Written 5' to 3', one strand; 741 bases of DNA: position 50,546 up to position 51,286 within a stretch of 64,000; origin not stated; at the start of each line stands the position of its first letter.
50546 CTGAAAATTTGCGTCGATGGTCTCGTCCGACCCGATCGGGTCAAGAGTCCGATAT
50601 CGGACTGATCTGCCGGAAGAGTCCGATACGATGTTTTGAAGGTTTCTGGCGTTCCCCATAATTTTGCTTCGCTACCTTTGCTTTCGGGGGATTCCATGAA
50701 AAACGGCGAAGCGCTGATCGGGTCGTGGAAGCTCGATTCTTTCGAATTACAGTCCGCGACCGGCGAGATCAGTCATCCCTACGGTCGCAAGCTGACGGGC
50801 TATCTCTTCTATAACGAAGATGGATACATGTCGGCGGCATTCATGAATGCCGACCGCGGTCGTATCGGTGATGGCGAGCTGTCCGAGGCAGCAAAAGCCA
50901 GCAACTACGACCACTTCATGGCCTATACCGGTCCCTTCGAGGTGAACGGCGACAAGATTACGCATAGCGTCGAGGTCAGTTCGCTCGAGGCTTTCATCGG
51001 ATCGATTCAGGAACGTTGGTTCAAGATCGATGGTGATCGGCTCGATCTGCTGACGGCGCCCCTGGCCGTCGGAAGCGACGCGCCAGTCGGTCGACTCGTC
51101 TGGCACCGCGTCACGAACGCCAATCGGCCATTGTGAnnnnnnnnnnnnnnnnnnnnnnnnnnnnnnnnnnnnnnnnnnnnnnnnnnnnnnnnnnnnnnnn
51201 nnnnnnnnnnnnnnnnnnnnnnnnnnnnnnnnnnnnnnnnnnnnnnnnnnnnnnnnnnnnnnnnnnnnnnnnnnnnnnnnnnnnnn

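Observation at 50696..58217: Translationally fused trio: lipocalin-like barrel, single-module MAS-like PKS without release domain, alpha/beta hydrolase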

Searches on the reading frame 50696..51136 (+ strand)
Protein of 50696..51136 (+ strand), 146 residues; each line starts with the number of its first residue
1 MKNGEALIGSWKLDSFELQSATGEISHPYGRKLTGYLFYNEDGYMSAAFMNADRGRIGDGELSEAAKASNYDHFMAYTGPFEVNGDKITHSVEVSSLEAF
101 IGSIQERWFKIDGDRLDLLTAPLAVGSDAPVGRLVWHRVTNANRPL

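Call 7: search_protein_families(library=pfam, proteins=[window:50696-51136:+], max_evalue=0.01)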
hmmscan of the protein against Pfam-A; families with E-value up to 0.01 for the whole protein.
window:50696-51136:+ (146 aa): 1 family
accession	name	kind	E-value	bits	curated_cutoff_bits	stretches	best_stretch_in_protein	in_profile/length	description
PF13924.12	Lipocalin_5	-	1.9e-25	89.9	25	1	8-139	1-142/142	Lipocalin-like domain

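Call 8: search_protein_families(library=ncbifam, proteins=[window:50696-51136:+], max_evalue=0.01)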
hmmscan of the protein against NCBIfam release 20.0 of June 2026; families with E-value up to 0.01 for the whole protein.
window:50696-51136:+ (146 aa): 0 families

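Call 19: find_homologous_proteins(query=window:50696-51136:+)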
Query window:50696-51136:+ (146 aa): 176 proteins with E <= 0.001 among 207 candidates; the best 120 are listed.
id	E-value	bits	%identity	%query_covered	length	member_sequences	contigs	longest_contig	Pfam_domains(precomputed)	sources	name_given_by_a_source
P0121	1.4e-85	303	92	99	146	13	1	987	PF13924.13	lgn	-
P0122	1.6e-85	302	92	100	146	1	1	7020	PF13924.13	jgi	jgi:hypothetical protein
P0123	1.6e-85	302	91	100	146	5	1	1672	PF13924.13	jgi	jgi:hypothetical protein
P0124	2.5e-85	302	90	100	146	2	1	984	PF13924.13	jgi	jgi:hypothetical protein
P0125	5.8e-85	301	91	100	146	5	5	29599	PF13924.13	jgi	-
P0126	1.4e-84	299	91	99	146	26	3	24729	PF13924.13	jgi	-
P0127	4.7e-84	298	90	100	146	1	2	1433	PF13924.13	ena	-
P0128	5.5e-84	297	91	100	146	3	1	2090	PF13924.13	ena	-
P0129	6.1e-84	297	90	100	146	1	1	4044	PF13924.13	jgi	jgi:hypothetical protein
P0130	9.1e-84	297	90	100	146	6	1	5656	PF13924.13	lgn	-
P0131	2.4e-83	295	90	100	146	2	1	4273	PF13924.13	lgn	-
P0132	1.1e-81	290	88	100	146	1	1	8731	PF13924.13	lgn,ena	-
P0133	8.1e-79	281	85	99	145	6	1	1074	PF13924.13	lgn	-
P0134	9.0e-79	281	88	99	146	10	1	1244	PF13924.13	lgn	-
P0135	9.7e-78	277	85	99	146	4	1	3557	PF13924.13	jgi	jgi:hypothetical protein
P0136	4.8e-77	275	83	99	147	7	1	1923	PF13924.13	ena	-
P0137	6.5e-76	271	83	98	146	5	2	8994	PF13924.13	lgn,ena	-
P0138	2.4e-75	269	85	95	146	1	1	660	PF13924.13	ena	-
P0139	3.0e-75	269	81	99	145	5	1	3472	PF13924.13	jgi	jgi:hypothetical protein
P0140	8.1e-74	264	81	97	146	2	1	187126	PF13924.13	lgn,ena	-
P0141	8.9e-73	261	80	97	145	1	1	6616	PF13924.13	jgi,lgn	jgi:hypothetical protein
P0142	1.1e-72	261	81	99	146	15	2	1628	PF13924.13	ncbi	-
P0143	1.8e-72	260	79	99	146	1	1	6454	PF13924.13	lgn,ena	-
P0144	2.5e-72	260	80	98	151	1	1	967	PF13924.13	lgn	-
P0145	8.0e-72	258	78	100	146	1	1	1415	PF13924.13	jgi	jgi:hypothetical protein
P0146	4.0e-71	256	81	97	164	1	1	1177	PF13924.13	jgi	jgi:hypothetical protein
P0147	5.5e-71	255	79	99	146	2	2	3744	PF13924.13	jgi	jgi:hypothetical protein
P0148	8.5e-71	255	78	98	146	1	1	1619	PF13924.13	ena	-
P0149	7.5e-70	252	79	97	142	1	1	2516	PF13924.13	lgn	-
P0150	1.2e-69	251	75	100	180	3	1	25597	PF13924.13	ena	-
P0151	1.2e-69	251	77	98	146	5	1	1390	PF13924.13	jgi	jgi:hypothetical protein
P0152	2.4e-69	250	77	97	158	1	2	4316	PF13924.13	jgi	-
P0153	3.7e-69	249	77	98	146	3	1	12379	PF13924.13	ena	-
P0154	4.6e-69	249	77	98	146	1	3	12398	PF13924.13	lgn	-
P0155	7.4e-69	248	76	99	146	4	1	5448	PF13924.13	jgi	jgi:hypothetical protein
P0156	2.0e-68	247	76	99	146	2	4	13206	PF13924.13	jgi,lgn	jgi:hypothetical protein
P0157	4.4e-68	246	76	100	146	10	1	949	PF13924.13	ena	-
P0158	9.1e-68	245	75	97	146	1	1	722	PF13924.13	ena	-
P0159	2.5e-67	243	75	99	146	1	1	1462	PF13924.13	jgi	-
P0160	3.9e-67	243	75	99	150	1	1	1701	PF13924.13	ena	-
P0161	4.2e-67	243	73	98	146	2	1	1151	PF13924.13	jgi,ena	-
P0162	4.4e-67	243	78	96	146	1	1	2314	PF13924.13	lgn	-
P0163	5.5e-67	242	76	98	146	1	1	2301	PF13924.13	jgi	jgi:hypothetical protein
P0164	7.9e-67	242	74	98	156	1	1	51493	PF13924.13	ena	-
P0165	9.3e-67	242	74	99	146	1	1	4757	PF13924.13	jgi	jgi:hypothetical protein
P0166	1.4e-66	241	73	99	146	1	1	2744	PF13924.13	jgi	jgi:hypothetical protein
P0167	1.4e-66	241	76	99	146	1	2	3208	PF13924.13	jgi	jgi:hypothetical protein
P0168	2.6e-66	240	74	99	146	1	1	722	PF13924.13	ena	-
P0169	2.7e-66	240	81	92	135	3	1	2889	PF13924.13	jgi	jgi:hypothetical protein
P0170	2.8e-66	240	74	99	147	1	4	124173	PF13924.13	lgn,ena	-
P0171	4.3e-66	239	75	99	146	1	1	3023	PF13924.13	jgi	jgi:hypothetical protein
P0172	4.9e-66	239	74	96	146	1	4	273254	PF13924.13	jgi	jgi:Lipocalin-like domain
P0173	5.0e-66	239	74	97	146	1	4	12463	PF13924.13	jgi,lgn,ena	jgi:hypothetical protein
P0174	5.1e-66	239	72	99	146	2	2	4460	PF13924.13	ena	-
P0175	1.5e-65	238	72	99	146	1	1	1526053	PF13924.13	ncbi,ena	-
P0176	2.0e-65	237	74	99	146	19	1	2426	PF13924.13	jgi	jgi:hypothetical protein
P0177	6.7e-65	236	74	97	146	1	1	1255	PF13924.13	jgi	-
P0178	6.8e-65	236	73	96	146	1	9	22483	PF13924.13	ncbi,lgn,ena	-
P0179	1.0e-64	235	70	99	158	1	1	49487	PF13924.13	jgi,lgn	jgi:hypothetical protein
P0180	1.3e-64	235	85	83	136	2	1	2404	PF13924.13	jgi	jgi:hypothetical protein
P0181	1.5e-64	234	72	99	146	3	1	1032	PF13924.13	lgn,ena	-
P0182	2.3e-64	234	71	99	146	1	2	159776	PF13924.13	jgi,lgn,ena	-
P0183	2.4e-64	234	72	98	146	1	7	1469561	PF13924.13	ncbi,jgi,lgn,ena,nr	ncbi:MAG: lipocalin-like domain-containing protein [Spirochaetaceae bacterium]|nr:lipocalin-like dom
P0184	3.5e-64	233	71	99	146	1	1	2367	PF13924.13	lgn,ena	-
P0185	3.8e-64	233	70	97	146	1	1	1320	PF13924.13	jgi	jgi:hypothetical protein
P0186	9.6e-64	232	71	98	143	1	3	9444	PF13924.13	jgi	jgi:hypothetical protein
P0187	1.3e-63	231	70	99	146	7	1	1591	PF13924.13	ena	-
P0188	1.8e-63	231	74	95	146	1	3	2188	PF13924.13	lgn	-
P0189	2.0e-63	231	71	99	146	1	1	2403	PF13924.13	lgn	-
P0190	2.2e-63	231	74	95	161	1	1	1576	PF13924.13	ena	-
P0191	2.8e-63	230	68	99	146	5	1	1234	PF13924.13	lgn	-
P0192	3.4e-63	230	71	99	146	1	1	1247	PF13924.13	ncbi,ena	-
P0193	3.5e-63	230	70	99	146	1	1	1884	PF13924.13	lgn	-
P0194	1.7e-62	228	71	99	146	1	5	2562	PF13924.13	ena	-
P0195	8.7e-62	225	70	99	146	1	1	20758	PF13924.13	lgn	-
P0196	9.5e-62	225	73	93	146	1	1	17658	PF13924.13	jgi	-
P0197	1.2e-61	225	68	99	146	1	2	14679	PF13924.13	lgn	-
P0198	1.3e-61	225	72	95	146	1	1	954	PF13924.13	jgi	jgi:hypothetical protein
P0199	1.6e-61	225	71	99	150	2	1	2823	PF13924.13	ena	-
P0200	1.8e-61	224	68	99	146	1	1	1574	PF13924.13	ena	-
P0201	2.6e-61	224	69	99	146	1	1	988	PF13924.13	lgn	-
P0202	4.9e-61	223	68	99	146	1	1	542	PF13924.13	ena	-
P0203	8.1e-61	222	68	99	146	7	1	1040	PF13924.13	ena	-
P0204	1.1e-60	222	70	95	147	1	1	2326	PF13924.13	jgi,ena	-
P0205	2.2e-60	221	69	95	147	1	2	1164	PF13924.13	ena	-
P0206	2.4e-60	221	68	99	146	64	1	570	PF13924.13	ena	-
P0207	4.5e-60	220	68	99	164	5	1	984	PF13924.13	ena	-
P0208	6.1e-60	219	69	97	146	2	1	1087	PF13924.13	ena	-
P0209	7.0e-60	219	73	93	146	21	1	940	PF13924.13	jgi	jgi:hypothetical protein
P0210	8.2e-60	219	69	99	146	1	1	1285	PF13924.13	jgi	jgi:hypothetical protein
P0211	8.4e-60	219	70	96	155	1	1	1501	PF13924.13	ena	-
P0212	1.1e-59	219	64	99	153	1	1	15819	PF13924.13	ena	-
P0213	1.8e-59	218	70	98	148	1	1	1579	PF13924.13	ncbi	-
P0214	2.0e-59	218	68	95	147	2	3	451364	PF13924.13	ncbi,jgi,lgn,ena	-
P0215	2.4e-59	218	69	97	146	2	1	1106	PF13924.13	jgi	jgi:hypothetical protein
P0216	2.6e-59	217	66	97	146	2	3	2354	PF13924.13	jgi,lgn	jgi:hypothetical protein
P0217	6.9e-59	216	67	99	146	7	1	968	PF13924.13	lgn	-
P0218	2.2e-58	214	68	95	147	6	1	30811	PF13924.13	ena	-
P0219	2.4e-58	214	66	99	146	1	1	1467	PF13924.13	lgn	-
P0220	3.2e-58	214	66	99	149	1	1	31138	PF13924.13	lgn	-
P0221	4.5e-58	213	68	95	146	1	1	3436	PF13924.13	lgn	-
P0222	5.6e-58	213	69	96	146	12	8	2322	PF13924.13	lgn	-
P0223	7.3e-58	213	68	95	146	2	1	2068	PF13924.13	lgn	-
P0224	4.4e-57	210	67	99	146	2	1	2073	PF13924.13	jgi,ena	-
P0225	7.7e-57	209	66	99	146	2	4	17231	PF13924.13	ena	-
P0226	2.8e-56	208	62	99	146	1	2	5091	PF13924.13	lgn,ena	-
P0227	3.6e-56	207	65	97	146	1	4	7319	PF13924.13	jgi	jgi:Lipocalin-like domain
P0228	8.3e-56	206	66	99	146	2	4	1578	PF13924.13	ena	-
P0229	9.8e-56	206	63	97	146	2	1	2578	PF13924.13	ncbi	-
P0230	1.7e-55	205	65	99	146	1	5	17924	PF13924.13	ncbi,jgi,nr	ncbi:MAG: lipocalin-like domain-containing protein [Deltaproteobacteria bacterium]|jgi:hypothetical 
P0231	1.8e-55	205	66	95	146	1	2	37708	PF13924.13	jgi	jgi:hypothetical protein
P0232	2.1e-55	205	65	99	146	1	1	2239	PF13924.13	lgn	-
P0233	2.2e-55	205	66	99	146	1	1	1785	PF13924.13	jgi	jgi:hypothetical protein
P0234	3.3e-55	204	64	99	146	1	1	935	PF13924.13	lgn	-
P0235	9.5e-55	203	62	99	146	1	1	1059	PF13924.13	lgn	-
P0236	1.6e-54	202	63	99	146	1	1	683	PF13924.13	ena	-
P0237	4.7e-54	200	65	95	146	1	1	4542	PF13924.13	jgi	jgi:hypothetical protein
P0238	5.8e-54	200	61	99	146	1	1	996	PF13924.13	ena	-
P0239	1.1e-53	199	66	94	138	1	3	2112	PF13924.13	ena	-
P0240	2.9e-53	198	65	92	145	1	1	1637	PF13924.13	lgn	-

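Call 21: find_related_loci(query=A1, collection=genome_contigs, flank=10000)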
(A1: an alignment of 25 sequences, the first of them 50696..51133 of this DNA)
Query A1 (146 aa) in genome_contigs; peptide patterns used: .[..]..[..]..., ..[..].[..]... (x = any residue, [..] = any of these).
124 stretches matched a pattern; 32 encode a relative of the query (tblastn E <= 1e-3); 31 distinct loci.
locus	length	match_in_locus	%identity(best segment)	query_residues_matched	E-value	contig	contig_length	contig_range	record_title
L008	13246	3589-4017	83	1-143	6e-81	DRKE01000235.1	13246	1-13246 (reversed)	MAG TPA_asm: Deltaproteobacteria bacterium isolate HyVt-433 HyVt-433_k145_29472, whole genome shotgun sequence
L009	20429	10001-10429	76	1-143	8e-74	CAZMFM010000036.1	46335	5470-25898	MAG TPA_asm: uncultured Spirochaetaceae bacterium isolate SRP128015_co1_44 genome assembly, contig: NODE_681_length_4633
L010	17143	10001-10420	74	1-140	2e-70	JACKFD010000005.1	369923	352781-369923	MAG: Spirochaetaceae bacterium isolate HK-STAS-MYXO-51 HK-STAS-MYXO-51_5, whole genome shotgun sequence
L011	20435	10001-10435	72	1-145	2e-70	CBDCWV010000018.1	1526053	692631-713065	MAG: Myxococcota bacterium isolate 34004a8b-9376-4cd6-be01-4685081f5010 genome assembly, contig: contig_18, whole genome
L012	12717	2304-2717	75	7-144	5e-70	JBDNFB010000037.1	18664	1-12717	MAG: Myxococcota bacterium isolate concoct.101.ELB k141_147344, whole genome shotgun sequence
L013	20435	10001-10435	70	1-145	3e-69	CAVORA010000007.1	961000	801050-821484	MAG: uncultured delta proteobacterium isolate MFD09964.bin.2.4 genome assembly, contig: contig_3299, whole genome shotgu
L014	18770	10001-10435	69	1-145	1e-66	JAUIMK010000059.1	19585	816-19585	MAG: bacterium isolate Co_bin.94 NODE_15635_length_19585_cov_1.714565, whole genome shotgun sequence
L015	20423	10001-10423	71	1-141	1e-66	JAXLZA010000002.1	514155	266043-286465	MAG: Myxococcota bacterium isolate STL-MYXA1 C2.238.fa-2, whole genome shotgun sequence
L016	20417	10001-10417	72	1-139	5e-66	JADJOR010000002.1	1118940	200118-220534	MAG: Deltaproteobacteria bacterium isolate Fred_18-Q3-R57-64_BAT3C.701 tig00002565-10-11191480, whole genome shotgun seq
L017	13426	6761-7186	71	1-142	7e-66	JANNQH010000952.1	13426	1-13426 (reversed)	MAG: Deltaproteobacteria bacterium isolate SOY_31_metabat_477 SOY_31_k141_811662, whole genome shotgun sequence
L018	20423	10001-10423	66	1-141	1e-64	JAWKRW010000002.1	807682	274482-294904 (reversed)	MAG: Myxococcota bacterium isolate BC1.76 BC1.76.fa-2, whole genome shotgun sequence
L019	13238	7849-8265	68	1-139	1e-63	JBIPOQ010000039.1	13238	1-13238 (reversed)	MAG: Myxococcota bacterium isolate ME2014-08-22_3300042298_group5_bin105 Rohwer_bin1513_scaffold_4431_c1, whole genome s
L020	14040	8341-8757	66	1-139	8e-63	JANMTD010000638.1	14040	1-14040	MAG: Deltaproteobacteria bacterium isolate SOY_29_metabat_276 SOY_29_k141_6148184, whole genome shotgun sequence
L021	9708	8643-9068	65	1-142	2e-62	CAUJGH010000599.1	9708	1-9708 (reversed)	MAG: Myxococcota bacterium isolate KLAP59 genome assembly, contig: KLAP59_270609, whole genome shotgun sequence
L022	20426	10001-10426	65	1-142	2e-62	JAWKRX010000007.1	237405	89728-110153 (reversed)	MAG: Myxococcota bacterium isolate BC2.74 BC2.74.fa-7, whole genome shotgun sequence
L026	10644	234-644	58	3-139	3e-53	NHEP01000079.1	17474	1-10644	MAG: bacterium TMED88 isolate TMED88 MHASMcontig_372795, whole genome shotgun sequence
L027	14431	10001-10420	54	6-145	5e-46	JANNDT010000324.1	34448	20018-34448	MAG: Deltaproteobacteria bacterium isolate OTE_75_metabat_549 OTE_75_k141_4387648, whole genome shotgun sequence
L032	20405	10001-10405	51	5-139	5e-43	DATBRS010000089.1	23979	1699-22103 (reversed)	MAG TPA_asm: Myxococcota bacterium isolate SMAG_U4135 k141_1487763, whole genome shotgun sequence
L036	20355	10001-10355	72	15-141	5e-40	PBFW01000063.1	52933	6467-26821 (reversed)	MAG: Deltaproteobacteria bacterium isolate SP3084 MHASMcontig_609245, whole genome shotgun sequence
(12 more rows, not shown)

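Call 23: search_solved_structures(query=A1, max_evalue=1, show_alignments=2)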
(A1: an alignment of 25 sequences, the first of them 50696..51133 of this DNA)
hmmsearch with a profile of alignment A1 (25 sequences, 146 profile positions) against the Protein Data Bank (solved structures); distinct sequences matched with E-value up to 1: 0.

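Call 28: predict_structure(alignment_id=A1)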
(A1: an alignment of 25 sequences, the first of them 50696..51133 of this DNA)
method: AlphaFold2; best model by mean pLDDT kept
length: 146 residues; sequences in the alignment: 25
mean_pLDDT: 81.1   pTM: 0.77
mean pLDDT of the five models: 81.1, 79.1, 77.9, 76.3, 58.3
residues with pLDDT >= 90: 70; 70-90: 41; 50-70: 24; < 50: 11
segments of 3 or more residues with pLDDT < 50: 67-70, 123-125, 144-146
pLDDT, mean of each block of 10 residues (from residue 1): 82 91 84 92 94 61 50 83 94 87 92 94 58 92 51
secondary structure, 60 per line:
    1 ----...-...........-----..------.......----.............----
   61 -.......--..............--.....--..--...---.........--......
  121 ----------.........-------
elements in order: E9-19 E33-39 E44-51 H52-56 H62-68 E74-84 E87-91 E104-112 E115-120 E131-139

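Call 30: fold_search(model_id=the predicted structure, library=pdb)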
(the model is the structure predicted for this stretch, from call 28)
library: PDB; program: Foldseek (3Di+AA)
matches with E <= 10: 1316; with E <= 0.001: 6
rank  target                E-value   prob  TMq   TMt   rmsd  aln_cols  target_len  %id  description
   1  5byp_A                2.1e-04  1.00  0.49  0.58   4.4       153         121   11  Crystal structure of an uncharacterized protein (BACEGG_01585) from Bacteroides eggerthii DSM 20697 at 2.60 A resoluti (released 2015-07-08)
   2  4xmh_A                3.1e-04  1.00  0.48  0.40   6.1       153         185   16  Crystal structure of nitrophorin 7 from Rhodnius prolixus at pH 7.8 complexed with Gly-Gly-Gly (released 2015-07-29)
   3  3wjb_A                4.5e-04  1.00  0.36  0.35   7.8       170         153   13  Crystal structure of mutant nitrobindin M75L/H76L/Q96C/M148L/H158L (NB4) from Arabidopsis thaliana (released 2014-04-09)
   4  5hz8                  5.9e-04  1.00  0.41  0.44   9.7       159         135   16  FABP4_3 in complex with 6,8-Dichloro-4-phenyl-2-piperidin-1-yl-quinoline-3-carboxylic acid (released 2016-12-14)
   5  3wje_A                5.9e-04  1.00  0.38  0.37   7.8       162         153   14  Crystal structure of mutant nitrobindin M75W/H76L/Q96C/M148L/H158L (NB6) from Arabidopsis thaliana (released 2014-04-02)
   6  3p6c                  8.5e-04  1.00  0.43  0.45   9.6       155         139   15  Human adipocyte lipid-binding protein FABP4 in complex with citric acid (released 2011-04-13)
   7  4qrl                  1.4e-03  1.00  0.50  0.63   3.9       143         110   13  Crystal structure of a lipocalin-like protein (BACUNI_01346) from Bacteroides uniformis ATCC 8492 at 1.79 A resolution (released 2014-08-27)
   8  4n7d                  1.5e-03  1.00  0.53  0.46   4.4       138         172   13  Selenomethionine incorporated Bla g 4 (released 2014-05-21)
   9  4nns                  1.7e-03  1.00  0.41  0.44   9.8       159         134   14  Crystal structure of FABP4 in complex with novel inhibitor (released 2014-11-19)
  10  5ha1                  1.8e-03  1.00  0.40  0.41   9.6       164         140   15  Crystal structure of human cellular retinol binding protein 1 in complex with retinylamine (released 2016-03-02)
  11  6e6m_B                2.2e-03  1.00  0.41  0.43  10.1       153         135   18  Crystal structure of human cellular retinol-binding protein 1 in complex with cannabidiorcin (CBDO) (released 2019-02-13)
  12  6e6m_A                2.2e-03  1.00  0.41  0.43  10.1       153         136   18  Crystal structure of human cellular retinol-binding protein 1 in complex with cannabidiorcin (CBDO) (released 2019-02-13)
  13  1alb                  2.2e-03  1.00  0.40  0.44   8.0       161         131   14  CRYSTAL STRUCTURE OF RECOMBINANT MURINE ADIPOCYTE LIPID-BINDING PROTEIN (released 1993-10-31)
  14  3wjf_A                2.2e-03  1.00  0.37  0.36   8.6       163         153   12  Crystal structure of mutant nitrobindin M75L/H76L/Q96C/V128W/M148L/H158L (NB9) from Arabidopsis thaliana (released 2014-04-02)
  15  1vyf                  2.3e-03  1.00  0.43  0.46  10.2       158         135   15  schistosoma mansoni fatty acid binding protein in complex with oleic acid (released 2004-09-23)
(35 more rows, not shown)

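Call 36: search_protein_families(library=pfam, proteins=[L015:8691-9842:+, L015:7230-8597:+, L015:2782-4236:+, L015:5026-5685:+, L027:6069-7808:-, L027:9132-9815:-, L016:6104-6970:-, L027:7997-8569:+], max_evalue=0.001)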
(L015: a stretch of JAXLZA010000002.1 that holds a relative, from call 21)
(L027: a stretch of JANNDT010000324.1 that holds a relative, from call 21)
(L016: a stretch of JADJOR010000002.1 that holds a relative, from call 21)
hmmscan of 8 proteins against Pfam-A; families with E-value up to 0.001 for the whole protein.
L015:8691-9842:+ (383 aa): 1 family
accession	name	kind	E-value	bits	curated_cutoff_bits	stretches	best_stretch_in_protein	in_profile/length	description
PF00285.26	Citrate_synt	-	1.2e-128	429.5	27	1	19-366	1-357/357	Citrate synthase, C-terminal domain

L015:7230-8597:+ (455 aa): 1 family
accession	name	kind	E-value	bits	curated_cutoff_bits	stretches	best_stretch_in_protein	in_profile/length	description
PF07690.21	MFS_1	-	2.7e-18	66.4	33.4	2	239-418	4-183/347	Major Facilitator Superfamily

L015:2782-4236:+ (484 aa): 3 families
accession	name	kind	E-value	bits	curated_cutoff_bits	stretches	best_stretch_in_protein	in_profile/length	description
PF07690.21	MFS_1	-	3.4e-29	102.3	33.4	1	98-440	1-343/347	Major Facilitator Superfamily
PF05977.19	MFS_3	-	3.6e-27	95.4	27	1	87-474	4-389/524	Transmembrane secretion effector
PF13347.12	MFS_2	-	0.00011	21.3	27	1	89-251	220-386/427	MFS/sugar transport protein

L015:5026-5685:+ (219 aa): 1 family
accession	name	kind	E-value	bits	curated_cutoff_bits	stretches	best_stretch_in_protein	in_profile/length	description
PF04011.17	LemA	-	9.7e-56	188.2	26.2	1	60-219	1-149/149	LemA family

L027:6069-7808:- (579 aa): 1 family
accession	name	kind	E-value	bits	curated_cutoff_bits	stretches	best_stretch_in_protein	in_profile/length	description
PF01964.24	ThiC_Rad_SAM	-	2.4e-180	600.3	25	1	82-499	1-419/420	Radical SAM ThiC family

L027:9132-9815:- (227 aa): 1 family
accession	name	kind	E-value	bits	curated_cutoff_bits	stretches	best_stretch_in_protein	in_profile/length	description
PF00440.29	TetR_N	-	5.8e-18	64.8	24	1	33-79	1-47/47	Bacterial regulatory proteins, tetR family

L016:6104-6970:- (288 aa): 0 families

L027:7997-8569:+ (190 aa): 1 family
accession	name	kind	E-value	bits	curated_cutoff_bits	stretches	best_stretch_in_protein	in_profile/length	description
PF23892.1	Ig_CycH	-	4.4e-08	33.3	27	1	93-171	12-92/108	Cytochrome c-type biogenesis protein H Ig-like domain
